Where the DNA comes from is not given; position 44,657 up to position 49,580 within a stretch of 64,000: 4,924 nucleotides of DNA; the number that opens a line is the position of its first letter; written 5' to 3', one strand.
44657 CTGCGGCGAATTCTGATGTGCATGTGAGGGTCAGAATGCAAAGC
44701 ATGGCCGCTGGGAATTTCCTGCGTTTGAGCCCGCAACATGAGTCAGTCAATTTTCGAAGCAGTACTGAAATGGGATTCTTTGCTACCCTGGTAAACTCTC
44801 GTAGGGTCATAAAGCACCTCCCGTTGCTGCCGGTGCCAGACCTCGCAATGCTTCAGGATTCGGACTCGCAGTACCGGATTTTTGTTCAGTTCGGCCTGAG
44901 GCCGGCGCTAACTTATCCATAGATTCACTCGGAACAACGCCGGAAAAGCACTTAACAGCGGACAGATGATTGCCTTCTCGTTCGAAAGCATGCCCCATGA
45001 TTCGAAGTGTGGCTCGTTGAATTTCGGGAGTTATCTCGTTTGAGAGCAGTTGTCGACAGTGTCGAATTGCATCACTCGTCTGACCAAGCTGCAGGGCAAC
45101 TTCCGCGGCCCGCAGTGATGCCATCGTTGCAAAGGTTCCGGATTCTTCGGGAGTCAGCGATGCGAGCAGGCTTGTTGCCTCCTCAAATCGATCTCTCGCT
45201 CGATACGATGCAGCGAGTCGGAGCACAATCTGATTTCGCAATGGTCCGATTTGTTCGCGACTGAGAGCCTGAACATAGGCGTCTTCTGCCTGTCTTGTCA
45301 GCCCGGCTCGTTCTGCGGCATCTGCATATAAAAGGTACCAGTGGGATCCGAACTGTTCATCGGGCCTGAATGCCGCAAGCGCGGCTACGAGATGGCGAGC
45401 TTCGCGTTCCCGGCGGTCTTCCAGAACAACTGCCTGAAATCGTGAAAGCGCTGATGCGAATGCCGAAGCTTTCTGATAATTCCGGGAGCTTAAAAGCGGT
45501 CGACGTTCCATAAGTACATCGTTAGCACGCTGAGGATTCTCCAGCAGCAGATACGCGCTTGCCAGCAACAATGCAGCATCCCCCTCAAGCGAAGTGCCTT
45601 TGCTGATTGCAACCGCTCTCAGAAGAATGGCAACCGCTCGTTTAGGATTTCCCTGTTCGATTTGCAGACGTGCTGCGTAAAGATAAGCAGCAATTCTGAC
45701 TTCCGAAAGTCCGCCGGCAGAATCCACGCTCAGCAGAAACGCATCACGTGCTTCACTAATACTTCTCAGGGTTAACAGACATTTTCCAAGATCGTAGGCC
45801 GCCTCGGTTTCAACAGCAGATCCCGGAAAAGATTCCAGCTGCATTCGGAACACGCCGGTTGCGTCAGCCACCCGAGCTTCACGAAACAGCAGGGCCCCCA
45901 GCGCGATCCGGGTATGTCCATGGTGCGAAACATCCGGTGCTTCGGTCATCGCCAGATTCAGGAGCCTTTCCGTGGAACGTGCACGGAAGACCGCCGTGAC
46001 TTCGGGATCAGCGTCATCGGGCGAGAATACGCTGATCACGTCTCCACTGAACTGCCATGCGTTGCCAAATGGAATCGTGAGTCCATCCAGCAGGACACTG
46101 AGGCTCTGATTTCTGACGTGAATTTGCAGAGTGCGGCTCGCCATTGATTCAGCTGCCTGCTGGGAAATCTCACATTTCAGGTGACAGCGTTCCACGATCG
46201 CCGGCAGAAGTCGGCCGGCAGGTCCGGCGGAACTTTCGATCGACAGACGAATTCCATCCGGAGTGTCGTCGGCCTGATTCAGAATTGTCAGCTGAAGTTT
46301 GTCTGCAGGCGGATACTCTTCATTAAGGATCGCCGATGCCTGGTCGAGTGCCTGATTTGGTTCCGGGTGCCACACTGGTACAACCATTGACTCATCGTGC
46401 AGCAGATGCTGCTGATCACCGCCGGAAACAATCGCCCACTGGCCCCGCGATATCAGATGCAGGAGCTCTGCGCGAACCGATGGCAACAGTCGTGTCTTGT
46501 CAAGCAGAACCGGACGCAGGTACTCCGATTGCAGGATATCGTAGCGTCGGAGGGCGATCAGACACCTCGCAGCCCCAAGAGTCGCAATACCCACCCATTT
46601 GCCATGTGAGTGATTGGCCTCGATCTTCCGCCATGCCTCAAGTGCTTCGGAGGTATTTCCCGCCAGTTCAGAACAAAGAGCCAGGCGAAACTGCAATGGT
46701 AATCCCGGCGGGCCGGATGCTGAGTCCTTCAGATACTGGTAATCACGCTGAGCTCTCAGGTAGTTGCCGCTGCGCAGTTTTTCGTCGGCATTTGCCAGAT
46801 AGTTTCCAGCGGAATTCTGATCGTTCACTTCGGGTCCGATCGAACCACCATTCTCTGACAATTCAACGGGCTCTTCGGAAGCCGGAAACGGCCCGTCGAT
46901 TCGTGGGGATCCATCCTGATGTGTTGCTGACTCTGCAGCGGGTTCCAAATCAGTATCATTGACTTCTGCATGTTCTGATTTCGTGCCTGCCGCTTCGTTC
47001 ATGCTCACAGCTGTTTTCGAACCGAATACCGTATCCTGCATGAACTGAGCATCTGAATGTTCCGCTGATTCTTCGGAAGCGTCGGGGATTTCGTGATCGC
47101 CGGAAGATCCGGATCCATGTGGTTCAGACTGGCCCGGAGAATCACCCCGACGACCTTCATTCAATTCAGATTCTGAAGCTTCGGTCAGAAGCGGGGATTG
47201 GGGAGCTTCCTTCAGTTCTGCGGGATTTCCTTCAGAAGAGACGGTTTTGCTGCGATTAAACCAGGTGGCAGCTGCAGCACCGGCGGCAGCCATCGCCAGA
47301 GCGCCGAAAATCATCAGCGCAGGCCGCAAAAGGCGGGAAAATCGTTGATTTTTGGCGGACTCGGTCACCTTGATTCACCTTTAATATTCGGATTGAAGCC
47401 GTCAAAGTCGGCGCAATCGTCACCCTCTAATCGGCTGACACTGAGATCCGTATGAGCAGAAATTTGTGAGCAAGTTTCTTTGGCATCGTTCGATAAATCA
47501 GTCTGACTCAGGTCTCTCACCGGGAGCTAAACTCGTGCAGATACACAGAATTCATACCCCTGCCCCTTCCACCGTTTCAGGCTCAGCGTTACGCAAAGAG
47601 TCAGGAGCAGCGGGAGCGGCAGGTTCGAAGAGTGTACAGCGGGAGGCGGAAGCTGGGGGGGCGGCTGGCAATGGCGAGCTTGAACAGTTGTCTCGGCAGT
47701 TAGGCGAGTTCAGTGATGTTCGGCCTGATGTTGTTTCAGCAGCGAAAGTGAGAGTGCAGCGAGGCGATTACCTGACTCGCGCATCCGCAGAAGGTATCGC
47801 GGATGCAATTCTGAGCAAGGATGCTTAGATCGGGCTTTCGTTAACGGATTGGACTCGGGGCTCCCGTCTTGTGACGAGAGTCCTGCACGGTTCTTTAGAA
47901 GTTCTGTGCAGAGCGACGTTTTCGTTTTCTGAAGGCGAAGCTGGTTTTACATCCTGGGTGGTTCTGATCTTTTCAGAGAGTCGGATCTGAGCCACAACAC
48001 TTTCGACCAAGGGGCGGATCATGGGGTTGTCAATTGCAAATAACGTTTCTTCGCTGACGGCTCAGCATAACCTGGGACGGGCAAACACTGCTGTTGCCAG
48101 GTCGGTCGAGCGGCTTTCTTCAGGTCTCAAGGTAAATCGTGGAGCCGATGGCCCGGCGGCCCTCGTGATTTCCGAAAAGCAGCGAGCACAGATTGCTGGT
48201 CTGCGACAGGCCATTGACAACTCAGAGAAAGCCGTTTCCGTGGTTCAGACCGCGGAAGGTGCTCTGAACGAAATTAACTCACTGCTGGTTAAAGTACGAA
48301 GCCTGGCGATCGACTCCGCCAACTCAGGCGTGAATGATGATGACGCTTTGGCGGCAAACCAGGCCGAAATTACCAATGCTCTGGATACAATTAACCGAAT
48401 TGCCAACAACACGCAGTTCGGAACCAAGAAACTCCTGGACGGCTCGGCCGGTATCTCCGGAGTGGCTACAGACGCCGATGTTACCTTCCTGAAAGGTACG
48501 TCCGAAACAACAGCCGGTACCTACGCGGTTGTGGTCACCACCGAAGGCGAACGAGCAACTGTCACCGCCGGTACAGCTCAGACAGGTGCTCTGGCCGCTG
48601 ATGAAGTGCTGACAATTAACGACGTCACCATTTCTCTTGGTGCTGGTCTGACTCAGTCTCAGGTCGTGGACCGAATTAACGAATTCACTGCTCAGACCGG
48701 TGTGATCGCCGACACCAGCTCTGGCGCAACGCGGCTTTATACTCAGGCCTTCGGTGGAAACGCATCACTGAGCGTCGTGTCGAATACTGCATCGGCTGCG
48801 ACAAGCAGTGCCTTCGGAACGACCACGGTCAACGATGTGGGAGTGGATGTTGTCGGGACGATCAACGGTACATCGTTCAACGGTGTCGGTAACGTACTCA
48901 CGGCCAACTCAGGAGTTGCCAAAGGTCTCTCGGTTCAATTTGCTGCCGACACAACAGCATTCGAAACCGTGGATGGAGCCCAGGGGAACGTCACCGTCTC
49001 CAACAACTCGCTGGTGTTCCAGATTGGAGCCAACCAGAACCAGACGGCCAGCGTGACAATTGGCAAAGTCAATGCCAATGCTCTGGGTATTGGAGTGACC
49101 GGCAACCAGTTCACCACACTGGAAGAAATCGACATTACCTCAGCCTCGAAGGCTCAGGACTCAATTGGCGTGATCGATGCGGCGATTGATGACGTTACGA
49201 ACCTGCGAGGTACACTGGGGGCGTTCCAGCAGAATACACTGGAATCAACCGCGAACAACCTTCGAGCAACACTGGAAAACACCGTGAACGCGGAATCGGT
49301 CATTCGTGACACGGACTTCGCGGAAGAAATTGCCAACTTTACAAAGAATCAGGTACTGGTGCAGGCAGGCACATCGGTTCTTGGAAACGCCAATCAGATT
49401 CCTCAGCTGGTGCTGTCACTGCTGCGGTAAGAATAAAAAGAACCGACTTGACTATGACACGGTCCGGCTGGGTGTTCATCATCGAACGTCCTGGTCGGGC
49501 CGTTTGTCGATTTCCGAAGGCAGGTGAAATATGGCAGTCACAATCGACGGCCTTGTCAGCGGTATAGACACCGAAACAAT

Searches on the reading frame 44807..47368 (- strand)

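Call 8: search_protein_families(library=pfam, proteins=[window:44807-47368:-], max_evalue=0.001)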
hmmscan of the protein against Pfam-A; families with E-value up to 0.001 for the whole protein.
window:44807-47368:- (853 aa): 9 families
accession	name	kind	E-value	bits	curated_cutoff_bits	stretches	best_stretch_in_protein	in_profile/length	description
PF13174.12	TPR_6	-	3.8e-08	33.9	26.3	0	561-585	2-26/33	Tetratricopeptide repeat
PF13428.12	TPR_14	-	4.7e-08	33.4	23.5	0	560-589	2-31/44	Tetratricopeptide repeat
PF13432.12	TPR_16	-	1e-07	32.7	32.7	0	682-732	4-51/65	Tetratricopeptide repeat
PF12895.13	ANAPC3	-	2.2e-07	31.5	27.2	0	560-619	25-79/82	Anaphase-promoting complex, cyclosome, subunit 3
PF07719.23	TPR_2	-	1.4e-05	25.2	27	0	226-248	4-26/34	Tetratricopeptide repeat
PF09976.15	TPR_21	-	2.8e-05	24.4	25.5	0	634-741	33-142/193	Tetratricopeptide repeat-like domain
PF12688.13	TPR_5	-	0.00031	21.4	24.2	0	685-779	11-105/119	Tetratrico peptide repeat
PF00515.34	TPR_1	-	0.00086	19.5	27.8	0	227-248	5-26/34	Tetratricopeptide repeat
PF14559.12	TPR_19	-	0.00094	19.9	25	0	570-619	2-48/68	Tetratricopeptide repeat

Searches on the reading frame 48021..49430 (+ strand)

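Call 69: search_protein_families(library=pfam, proteins=[window:48021-49430:+], max_evalue=0.00001)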
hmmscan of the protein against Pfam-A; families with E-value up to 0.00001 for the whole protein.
window:48021-49430:+ (469 aa): 2 families
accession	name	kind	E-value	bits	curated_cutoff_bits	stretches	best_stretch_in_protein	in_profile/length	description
PF00669.25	Flagellin_N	-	2.7e-30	105.7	26.6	1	5-142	1-137/139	Bacterial flagellin N-terminal helical region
PF00700.27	Flagellin_C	-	2.4e-23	82.7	23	1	382-468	1-86/86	Bacterial flagellin C-terminal helical region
